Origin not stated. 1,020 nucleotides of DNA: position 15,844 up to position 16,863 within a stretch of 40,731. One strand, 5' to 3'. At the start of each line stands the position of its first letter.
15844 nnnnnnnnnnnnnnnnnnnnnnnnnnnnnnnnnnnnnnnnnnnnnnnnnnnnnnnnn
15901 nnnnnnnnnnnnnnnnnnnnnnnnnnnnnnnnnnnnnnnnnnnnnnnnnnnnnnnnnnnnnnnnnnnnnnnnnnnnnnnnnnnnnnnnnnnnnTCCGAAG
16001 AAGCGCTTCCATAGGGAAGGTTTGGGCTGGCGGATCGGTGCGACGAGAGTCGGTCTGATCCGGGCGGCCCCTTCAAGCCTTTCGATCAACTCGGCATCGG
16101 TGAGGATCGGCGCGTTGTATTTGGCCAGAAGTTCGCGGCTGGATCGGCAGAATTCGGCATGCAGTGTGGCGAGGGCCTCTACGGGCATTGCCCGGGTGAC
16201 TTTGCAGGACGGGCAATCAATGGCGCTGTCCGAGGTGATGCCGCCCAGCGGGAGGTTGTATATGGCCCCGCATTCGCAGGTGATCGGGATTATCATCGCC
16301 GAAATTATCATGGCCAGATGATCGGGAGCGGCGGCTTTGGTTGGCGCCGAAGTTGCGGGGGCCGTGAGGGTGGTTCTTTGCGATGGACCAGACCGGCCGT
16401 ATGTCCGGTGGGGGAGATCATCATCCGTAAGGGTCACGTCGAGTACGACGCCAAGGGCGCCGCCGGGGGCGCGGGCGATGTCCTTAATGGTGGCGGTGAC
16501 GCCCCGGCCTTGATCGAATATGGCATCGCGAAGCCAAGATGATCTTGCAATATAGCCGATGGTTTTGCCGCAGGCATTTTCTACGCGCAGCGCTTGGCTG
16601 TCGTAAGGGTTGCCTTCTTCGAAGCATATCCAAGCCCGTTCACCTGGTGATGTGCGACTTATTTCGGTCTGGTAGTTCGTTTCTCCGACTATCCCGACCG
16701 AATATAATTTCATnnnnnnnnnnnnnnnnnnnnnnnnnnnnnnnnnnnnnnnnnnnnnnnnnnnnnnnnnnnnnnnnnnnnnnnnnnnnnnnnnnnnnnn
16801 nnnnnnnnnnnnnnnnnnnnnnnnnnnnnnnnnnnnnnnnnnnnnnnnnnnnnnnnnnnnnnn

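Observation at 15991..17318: HIRAN-domain / zinc-ribbon gene translationally coupled to the CI-type repressor: candidate lysogen-expressed defence or exclusion module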

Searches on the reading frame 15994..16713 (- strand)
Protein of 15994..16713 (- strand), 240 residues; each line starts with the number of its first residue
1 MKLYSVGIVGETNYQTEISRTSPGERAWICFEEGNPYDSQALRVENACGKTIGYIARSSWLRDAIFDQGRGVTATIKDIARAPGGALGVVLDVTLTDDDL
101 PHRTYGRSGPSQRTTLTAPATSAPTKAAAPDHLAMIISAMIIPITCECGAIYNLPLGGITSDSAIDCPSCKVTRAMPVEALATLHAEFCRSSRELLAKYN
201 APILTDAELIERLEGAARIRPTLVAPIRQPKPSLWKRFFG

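Call 6: search_protein_families(library=pfam, proteins=[window:15994-16713:-], max_evalue=1)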
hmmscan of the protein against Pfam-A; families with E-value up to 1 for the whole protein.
window:15994-16713:- (240 aa): 1 family
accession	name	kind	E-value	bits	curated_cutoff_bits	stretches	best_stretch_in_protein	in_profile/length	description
PF08797.16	HIRAN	-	9.3e-06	25.8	24.7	1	12-58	11-57/96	HIRAN domain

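Call 7: search_protein_families(library=phrogs, proteins=[window:15994-16713:-], max_evalue=0.1)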
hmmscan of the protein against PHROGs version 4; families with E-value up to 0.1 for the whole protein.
window:15994-16713:- (240 aa): 2 families
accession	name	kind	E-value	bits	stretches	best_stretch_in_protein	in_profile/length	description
phrog_27141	-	unknown function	3.5e-12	47.5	1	11-102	20-109/139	-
phrog_18569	-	unknown function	0.00014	23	1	1-58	4-61/95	-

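Call 8: search_protein_families(library=padloc, proteins=[window:15994-16713:-], max_evalue=1)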
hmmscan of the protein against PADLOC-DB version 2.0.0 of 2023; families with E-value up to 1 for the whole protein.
window:15994-16713:- (240 aa): 4 families
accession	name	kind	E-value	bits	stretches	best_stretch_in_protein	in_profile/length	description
PDLC04347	PDC-M03B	-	5.4e-05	20.9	1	14-57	142-185/245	-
PDLC04348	PDC-M03B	-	0.00013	19.8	1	13-58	143-189/248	-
PDLC04349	PDC-M03B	-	0.0014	16.3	1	18-78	151-212/232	-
PDLC04352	PDC-M03B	-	0.0031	15.1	1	19-89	151-222/250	-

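Call 13: search_protein_families(library=ncbifam, proteins=[window:15994-16713:-], max_evalue=0.1)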
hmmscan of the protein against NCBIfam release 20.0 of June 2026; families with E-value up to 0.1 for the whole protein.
window:15994-16713:- (240 aa): 0 families

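Call 14: search_solved_structures(query=window:15994-16713:-, max_evalue=10, show_alignments=2)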
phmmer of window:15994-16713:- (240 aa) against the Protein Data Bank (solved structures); distinct sequences matched with E-value up to 10: 7.
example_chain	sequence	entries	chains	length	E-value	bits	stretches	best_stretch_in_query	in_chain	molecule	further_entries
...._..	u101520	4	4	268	0.88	12.5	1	73-116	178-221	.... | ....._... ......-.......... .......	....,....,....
3k2y_A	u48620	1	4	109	1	12.3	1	6-72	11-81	uncharacterized protein lp_0118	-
4xzf_A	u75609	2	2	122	1.3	11.9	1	26-57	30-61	Helicase-like transcription factor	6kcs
2mzn_A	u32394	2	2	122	1.3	11.9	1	26-57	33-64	Helicase-like transcription factor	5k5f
5bnh_A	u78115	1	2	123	1.3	11.9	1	26-57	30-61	Helicase-like transcription factor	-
4s0n_A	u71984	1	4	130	1.5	11.8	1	26-57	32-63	Helicase-like transcription factor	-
4xzg_A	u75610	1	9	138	1.7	11.6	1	27-57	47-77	Helicase-like transcription factor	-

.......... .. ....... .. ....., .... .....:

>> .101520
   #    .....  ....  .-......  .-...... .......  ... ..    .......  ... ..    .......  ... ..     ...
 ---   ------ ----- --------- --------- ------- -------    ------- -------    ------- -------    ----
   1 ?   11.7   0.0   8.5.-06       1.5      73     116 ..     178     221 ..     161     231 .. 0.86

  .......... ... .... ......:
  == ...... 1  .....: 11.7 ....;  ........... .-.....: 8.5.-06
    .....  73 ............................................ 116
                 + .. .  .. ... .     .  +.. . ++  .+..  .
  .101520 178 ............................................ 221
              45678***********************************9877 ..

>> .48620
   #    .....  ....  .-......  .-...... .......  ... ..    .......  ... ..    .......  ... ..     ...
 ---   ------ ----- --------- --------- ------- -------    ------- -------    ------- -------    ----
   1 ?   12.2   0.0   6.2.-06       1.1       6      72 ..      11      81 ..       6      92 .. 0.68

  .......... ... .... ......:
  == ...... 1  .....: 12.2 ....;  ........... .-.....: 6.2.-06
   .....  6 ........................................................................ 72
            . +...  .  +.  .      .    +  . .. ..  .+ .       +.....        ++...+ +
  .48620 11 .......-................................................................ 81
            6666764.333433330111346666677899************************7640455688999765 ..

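Call 15: find_homologous_proteins(query=window:15994-16713:-)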
Query window:15994-16713:- (240 aa): 22 proteins with E <= 0.001 among 1332 candidates.
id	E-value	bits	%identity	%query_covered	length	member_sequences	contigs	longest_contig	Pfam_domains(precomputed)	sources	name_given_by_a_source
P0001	1.7e-156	537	100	100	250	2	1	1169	PF08797.17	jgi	jgi:hypothetical protein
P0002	8.9e-83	296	57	100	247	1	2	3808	-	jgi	jgi:hypothetical protein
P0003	6.2e-71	257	50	100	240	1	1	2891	PF08797.17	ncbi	-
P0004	9.7e-66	240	48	100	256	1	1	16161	-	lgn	-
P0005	2.3e-42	163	44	89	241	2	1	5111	PF08797.17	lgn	-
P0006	9.7e-39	152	40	88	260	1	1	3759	-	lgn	-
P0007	6.2e-38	149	40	93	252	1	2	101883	-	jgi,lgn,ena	-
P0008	5.0e-34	136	64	43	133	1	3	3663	PF08797.17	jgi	jgi:hypothetical protein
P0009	3.6e-33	133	62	46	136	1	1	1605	PF08797.17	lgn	-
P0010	9.2e-33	132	61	45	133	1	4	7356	PF08797.17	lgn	-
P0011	1.2e-32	132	62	45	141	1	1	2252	PF08797.17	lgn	-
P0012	1.1e-30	125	60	43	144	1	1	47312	PF08797.17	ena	-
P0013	6.6e-30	123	55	43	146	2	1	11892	PF08797.17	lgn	-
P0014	1.5e-28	118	59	43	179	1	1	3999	-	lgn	-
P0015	2.4e-28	118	58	43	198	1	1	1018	PF08797.17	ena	-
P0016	7.3e-28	116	52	52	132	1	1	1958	PF08797.17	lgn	-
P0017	1.7e-26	112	58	45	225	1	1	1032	PF08797.17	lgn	-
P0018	1.8e-25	108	50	53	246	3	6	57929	-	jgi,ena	-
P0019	2.0e-23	101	48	53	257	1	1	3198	PF08797.17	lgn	-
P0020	3.2e-23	101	55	43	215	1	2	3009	PF08797.17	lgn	-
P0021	9.8e-22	96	52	45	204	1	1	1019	PF08797.17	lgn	-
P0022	1.0e-13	70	43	43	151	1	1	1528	PF08797.17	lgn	-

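Call 16: search_dna_similar(query=window:15994-16713:-, collection=phages, mode=protein, max_evalue=0.001, max_rows=30)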
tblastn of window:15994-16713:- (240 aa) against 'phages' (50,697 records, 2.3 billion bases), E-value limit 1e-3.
No match.

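Call 18: find_encoding_contigs(protein=P0007, flank=6000, max_places=3)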
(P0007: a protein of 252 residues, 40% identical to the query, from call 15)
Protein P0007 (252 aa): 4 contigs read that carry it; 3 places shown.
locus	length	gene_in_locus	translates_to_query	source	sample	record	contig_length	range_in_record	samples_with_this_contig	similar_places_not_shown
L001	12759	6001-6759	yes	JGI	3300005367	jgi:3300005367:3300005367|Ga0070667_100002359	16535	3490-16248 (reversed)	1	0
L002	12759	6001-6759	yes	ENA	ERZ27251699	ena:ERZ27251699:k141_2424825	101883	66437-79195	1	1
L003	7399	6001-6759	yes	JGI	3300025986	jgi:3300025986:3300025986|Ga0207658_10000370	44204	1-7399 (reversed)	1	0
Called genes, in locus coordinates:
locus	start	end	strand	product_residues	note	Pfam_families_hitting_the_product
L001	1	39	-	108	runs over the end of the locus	?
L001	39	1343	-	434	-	PF01807:Zn_ribbon_DnaG, PF23639:DUF7146 (weak)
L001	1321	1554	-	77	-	-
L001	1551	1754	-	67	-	-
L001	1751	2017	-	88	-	-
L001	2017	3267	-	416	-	PF00712:DNA_pol3_beta, PF02767:DNA_pol3_beta_2, PF02768:DNA_pol3_beta_3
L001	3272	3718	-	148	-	-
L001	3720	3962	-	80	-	-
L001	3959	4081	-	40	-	-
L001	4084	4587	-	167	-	-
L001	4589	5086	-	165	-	-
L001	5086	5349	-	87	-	-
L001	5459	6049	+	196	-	PF13443:HTH_26 (weak), PF00717:Peptidase_S24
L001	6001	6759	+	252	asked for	-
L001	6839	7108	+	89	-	-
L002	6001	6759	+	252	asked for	-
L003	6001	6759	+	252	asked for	-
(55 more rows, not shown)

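Call 19: find_encoding_contigs(protein=P0004, flank=6000, max_places=3)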
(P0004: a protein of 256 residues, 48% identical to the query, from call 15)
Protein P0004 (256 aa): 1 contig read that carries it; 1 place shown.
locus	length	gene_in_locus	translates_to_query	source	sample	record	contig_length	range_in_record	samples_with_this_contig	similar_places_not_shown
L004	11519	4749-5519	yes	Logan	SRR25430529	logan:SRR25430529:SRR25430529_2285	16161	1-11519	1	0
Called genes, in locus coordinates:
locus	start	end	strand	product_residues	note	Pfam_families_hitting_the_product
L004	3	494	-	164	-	?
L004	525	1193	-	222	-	-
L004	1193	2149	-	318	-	PF05496:RuvB_N (faint), PF00004:AAA, PF07728:AAA_5 (faint), PF13521:AAA_28 (faint)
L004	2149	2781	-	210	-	PF10073:GapR_DNA-bd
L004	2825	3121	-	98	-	-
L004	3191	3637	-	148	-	-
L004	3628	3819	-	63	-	-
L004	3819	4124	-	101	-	-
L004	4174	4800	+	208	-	PF01381:HTH_3 (weak), PF13443:HTH_26, PF00717:Peptidase_S24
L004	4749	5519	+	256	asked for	-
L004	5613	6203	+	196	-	-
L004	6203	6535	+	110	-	PF01726:LexA_DNA_bind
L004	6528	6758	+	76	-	-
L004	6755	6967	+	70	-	-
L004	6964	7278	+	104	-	-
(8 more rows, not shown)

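Call 20: find_encoding_contigs(protein=P0012, flank=5000, max_places=2)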
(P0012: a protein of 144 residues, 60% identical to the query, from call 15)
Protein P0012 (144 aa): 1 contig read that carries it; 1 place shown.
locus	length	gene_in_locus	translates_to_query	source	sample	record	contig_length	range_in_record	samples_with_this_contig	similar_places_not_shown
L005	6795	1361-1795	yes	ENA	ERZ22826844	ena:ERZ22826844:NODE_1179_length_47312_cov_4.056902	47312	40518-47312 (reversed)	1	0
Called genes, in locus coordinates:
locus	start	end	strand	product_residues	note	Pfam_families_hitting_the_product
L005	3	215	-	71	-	?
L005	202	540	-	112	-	PF22253:DUF6948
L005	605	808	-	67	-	-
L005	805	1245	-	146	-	-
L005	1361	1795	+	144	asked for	PF08797:HIRAN (weak)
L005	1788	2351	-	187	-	PF00717:Peptidase_S24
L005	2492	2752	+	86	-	-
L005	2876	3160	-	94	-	-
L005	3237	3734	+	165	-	PF06892:Phage_CP76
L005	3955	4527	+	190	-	-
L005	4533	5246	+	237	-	-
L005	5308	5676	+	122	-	PF00436:SSB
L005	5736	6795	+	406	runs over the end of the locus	PF01807:Zn_ribbon_DnaG, PF23639:DUF7146 (weak)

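Call 21: find_encoding_contigs(protein=P0018, flank=5000, max_places=3)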
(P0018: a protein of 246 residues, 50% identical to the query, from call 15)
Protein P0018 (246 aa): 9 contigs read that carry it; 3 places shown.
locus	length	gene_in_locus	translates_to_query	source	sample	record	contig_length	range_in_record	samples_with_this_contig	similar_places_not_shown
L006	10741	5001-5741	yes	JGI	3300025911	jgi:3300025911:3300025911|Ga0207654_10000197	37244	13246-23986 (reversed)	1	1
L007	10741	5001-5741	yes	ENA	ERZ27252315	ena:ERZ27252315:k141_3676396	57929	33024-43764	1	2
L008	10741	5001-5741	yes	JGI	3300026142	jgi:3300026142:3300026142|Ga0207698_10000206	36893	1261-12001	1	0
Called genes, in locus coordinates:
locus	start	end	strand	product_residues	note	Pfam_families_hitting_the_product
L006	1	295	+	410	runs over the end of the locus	PF13356:Arm-DNA-bind_3, PF22022:Phage_int_M, PF00589:Phage_integrase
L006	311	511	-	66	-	PF05930:Phage_AlpA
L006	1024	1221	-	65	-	-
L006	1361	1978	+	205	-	-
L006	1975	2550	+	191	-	PF08281:Sigma70_r4_2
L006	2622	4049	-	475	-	-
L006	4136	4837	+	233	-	-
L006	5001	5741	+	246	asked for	-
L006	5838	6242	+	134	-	-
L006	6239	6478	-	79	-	PF06412:TraD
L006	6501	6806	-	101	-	PF06412:TraD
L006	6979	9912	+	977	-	PF03389:MobA_MobL, PF01443:Viral_helicase1 (faint), PF13245:AAA_19, PF13604:AAA_30, PF22232:TraI_hel_assoc_N (weak), PF18335:SH3_13 (weak)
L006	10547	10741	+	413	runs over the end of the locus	PF25919:BSH_CusB (faint), PF25917:BSH_RND (weak), PF25973:BSH_CzcB (weak), PF26002:Beta-barrel_AprE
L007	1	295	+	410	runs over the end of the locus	PF13356:Arm-DNA-bind_3, PF22022:Phage_int_M, PF00589:Phage_integrase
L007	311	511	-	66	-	PF05930:Phage_AlpA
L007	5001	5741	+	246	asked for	-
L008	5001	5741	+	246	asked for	-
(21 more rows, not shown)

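Call 22: find_encoding_contigs(protein=P0013, flank=5000, max_places=2)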
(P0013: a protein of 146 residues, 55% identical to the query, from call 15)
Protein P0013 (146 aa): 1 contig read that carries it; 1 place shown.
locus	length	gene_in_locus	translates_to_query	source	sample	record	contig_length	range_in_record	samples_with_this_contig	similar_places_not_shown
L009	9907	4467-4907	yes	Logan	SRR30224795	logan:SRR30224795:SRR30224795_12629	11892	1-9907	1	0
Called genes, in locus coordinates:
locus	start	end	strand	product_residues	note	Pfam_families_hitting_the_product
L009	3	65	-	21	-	?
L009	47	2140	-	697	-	PF00145:DNA_methylase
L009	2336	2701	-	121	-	-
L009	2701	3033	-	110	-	-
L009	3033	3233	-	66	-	-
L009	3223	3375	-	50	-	-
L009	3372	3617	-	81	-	-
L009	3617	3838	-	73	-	-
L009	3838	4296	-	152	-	-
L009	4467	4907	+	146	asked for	PF08797:HIRAN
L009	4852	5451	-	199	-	PF13443:HTH_26 (weak), PF00717:Peptidase_S24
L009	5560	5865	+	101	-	-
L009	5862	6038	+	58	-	-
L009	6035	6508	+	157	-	-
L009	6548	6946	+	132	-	-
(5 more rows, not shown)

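Call 37: predict_structure(alignment_id=A3)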
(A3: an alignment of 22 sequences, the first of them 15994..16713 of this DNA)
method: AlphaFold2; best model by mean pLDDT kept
length: 240 residues; sequences in the alignment: 22
mean_pLDDT: 87.1   pTM: 0.49
mean pLDDT of the five models: 87.1, 86.8, 86.2, 85.4, 85.0
residues with pLDDT >= 90: 172; 70-90: 31; 50-70: 20; < 50: 17
segments of 3 or more residues with pLDDT < 50: 112-127
pLDDT, mean of each block of 10 residues (from residue 1): 86 93 97 95 96 95 95 97 92 97 78 44 47 89 92 95 94 94 96 91 95 95 76 61
secondary structure, 60 per line:
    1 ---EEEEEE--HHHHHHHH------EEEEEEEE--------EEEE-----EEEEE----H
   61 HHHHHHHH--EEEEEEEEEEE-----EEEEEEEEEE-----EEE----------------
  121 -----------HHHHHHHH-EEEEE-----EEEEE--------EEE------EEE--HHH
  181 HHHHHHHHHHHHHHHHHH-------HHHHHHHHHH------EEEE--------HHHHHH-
elements in order: E4-9 H12-19 E26-33 E42-45 E51-55 H60-68 E71-81 E87-96 E102-104 H132-139 E141-145 E151-155 E164-166 E173-175 H178-198 H206-215 E222-225 H234-239

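Call 39: search_protein_representatives(alignment_id=A2)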
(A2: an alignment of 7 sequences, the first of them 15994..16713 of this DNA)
Query: 7 sequences, 247 profile positions. Proteins with E-value up to 0.001 (for the whole library): 813; up to 1e-10: 380; up to 1e-30: 43. The best 150 are listed.
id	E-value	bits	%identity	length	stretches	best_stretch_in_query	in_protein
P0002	3.5e-114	396.9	-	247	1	1-247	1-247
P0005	3.0e-104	364.4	-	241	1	1-245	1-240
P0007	6.1e-102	356.8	-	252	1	1-246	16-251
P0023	2.5e-67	243.4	-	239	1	1-230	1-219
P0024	4.9e-59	216.3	-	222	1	1-215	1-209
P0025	8.4e-59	215.5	-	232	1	1-222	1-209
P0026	4.0e-57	210.0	-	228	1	1-216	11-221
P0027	4.1e-51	190.3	-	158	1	1-136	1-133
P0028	5.9e-49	183.2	-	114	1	1-106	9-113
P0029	1.1e-43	165.9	-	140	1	1-126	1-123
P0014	3.4e-41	157.8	-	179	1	3-116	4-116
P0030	4.6e-39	150.9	-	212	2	3-107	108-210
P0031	1.2e-38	149.5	-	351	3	4-106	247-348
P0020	3.7e-38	147.9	-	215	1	3-108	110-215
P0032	7.0e-38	147.0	-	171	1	2-130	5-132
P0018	1.2e-36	143.0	-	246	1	4-121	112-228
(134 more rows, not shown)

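Call 40: fold_search(model_id=the predicted structure, library=pdb)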
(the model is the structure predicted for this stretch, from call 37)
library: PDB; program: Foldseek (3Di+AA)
matches with E <= 10: 693; with E <= 0.001: 15
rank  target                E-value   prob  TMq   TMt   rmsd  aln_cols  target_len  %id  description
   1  4xzg_F                6.8e-05  1.00  0.30  0.56   3.6        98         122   18  Crystal structure of HIRAN domain of human HLTF (released 2015-04-15)
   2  3k2y_B                9.0e-05  1.00  0.29  0.57   5.0       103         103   19  Crystal structure of protein lp_0118 from Lactobacillus plantarum,northeast structural genomics consortium target LpR9 (released 2009-11-17)
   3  6kcs_A                1.1e-04  1.00  0.30  0.58   3.5        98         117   18  Crystal structure of HIRAN domain of HLTF in complex with duplex DNA (released 2020-06-10)
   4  4xzg_A                1.1e-04  1.00  0.30  0.56   3.6        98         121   18  Crystal structure of HIRAN domain of human HLTF (released 2015-04-15)
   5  4s0n_B                1.1e-04  1.00  0.30  0.55   3.6        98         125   18  Crystal Structure of HLTF HIRAN Domain bound to DNA (released 2015-05-27)
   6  4xzg_G                1.7e-04  1.00  0.30  0.55   3.6        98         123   18  Crystal structure of HIRAN domain of human HLTF (released 2015-04-15)
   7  4xzg_C                1.7e-04  1.00  0.30  0.56   3.7        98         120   18  Crystal structure of HIRAN domain of human HLTF (released 2015-04-15)
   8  4s0n_D                1.9e-04  1.00  0.30  0.54   3.5       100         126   21  Crystal Structure of HLTF HIRAN Domain bound to DNA (released 2015-05-27)
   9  4s0n_C                2.7e-04  1.00  0.30  0.54   3.5       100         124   21  Crystal Structure of HLTF HIRAN Domain bound to DNA (released 2015-05-27)
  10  4xzg_H                3.0e-04  1.00  0.30  0.55   3.6        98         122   18  Crystal structure of HIRAN domain of human HLTF (released 2015-04-15)
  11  3k2y_C                4.0e-04  1.00  0.30  0.62   4.0        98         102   20  Crystal structure of protein lp_0118 from Lactobacillus plantarum,northeast structural genomics consortium target LpR9 (released 2009-11-17)
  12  5bnh_A                4.0e-04  1.00  0.29  0.51   3.8        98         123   15  Crystal structure of the HLTF HIRAN domain with a ssDNA fragment (released 2016-05-25)
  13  3k2y_A                5.3e-04  1.00  0.28  0.58   5.1       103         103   19  Crystal structure of protein lp_0118 from Lactobacillus plantarum,northeast structural genomics consortium target LpR9 (released 2009-11-17)
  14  4s0n_A                5.7e-04  1.00  0.29  0.54   4.0       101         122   19  Crystal Structure of HLTF HIRAN Domain bound to DNA (released 2015-05-27)
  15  3k2y_D                8.9e-04  1.00  0.30  0.61   4.2        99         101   20  Crystal structure of protein lp_0118 from Lactobacillus plantarum,northeast structural genomics consortium target LpR9 (released 2009-11-17)
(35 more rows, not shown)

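Call 43: find_related_loci(query=A3, collection=genome_contigs, flank=5000)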
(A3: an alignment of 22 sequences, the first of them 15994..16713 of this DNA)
Query A3 (240 aa) in genome_contigs; peptide patterns used: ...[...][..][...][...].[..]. (x = any residue, [..] = any of these).
7 stretches matched a pattern; 4 encode a relative of the query (tblastn E <= 1e-3); 4 distinct loci.
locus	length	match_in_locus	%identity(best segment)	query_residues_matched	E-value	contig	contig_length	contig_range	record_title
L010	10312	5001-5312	63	2-105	5e-39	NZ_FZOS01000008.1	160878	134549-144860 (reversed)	Sphingomonas laterariae strain LNB2, whole genome shotgun sequence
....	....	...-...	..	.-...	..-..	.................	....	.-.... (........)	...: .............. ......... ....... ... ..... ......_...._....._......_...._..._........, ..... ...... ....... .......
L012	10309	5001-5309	44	3-105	1e-23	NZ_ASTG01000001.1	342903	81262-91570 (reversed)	Sphingobium bisphenolivorans strain YL23 contig001, whole genome shotgun sequence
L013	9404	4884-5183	44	4-105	3e-21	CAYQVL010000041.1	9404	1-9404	MAG TPA_asm: uncultured Sphingomonadaceae bacterium isolate SRP118108_co4_32 genome assembly, contig: NODE_7390_length_9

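Call 44: find_related_loci(query=A3, collection=viral_contigs, flank=5000)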
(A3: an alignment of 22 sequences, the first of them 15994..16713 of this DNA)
Query A3 (240 aa) in viral_contigs; peptide patterns used: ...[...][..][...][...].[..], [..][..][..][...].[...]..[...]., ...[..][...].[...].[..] (x = any residue, [..] = any of these).
92 stretches matched a pattern; 11 encode a relative of the query (tblastn E <= 1e-3); 11 distinct loci.
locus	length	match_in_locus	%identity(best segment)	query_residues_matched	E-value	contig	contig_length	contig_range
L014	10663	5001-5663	40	1-222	2e-44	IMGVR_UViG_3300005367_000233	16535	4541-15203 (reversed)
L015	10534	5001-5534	43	1-184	4e-42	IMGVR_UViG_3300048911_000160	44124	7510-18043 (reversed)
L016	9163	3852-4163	65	2-105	1e-39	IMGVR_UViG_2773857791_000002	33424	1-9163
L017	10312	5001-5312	63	2-105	2e-38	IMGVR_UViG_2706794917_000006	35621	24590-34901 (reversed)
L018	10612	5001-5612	41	1-202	5e-42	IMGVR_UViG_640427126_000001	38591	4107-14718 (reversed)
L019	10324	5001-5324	54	4-111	2e-28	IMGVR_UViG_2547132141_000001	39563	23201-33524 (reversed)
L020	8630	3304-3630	50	4-112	2e-27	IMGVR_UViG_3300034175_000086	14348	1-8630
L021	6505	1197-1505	44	3-105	4e-23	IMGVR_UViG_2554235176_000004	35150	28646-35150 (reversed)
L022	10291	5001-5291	43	2-98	6e-20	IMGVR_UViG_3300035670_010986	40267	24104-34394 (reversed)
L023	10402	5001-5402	37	1-142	6e-19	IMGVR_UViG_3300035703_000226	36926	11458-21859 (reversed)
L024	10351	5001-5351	35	2-121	2e-14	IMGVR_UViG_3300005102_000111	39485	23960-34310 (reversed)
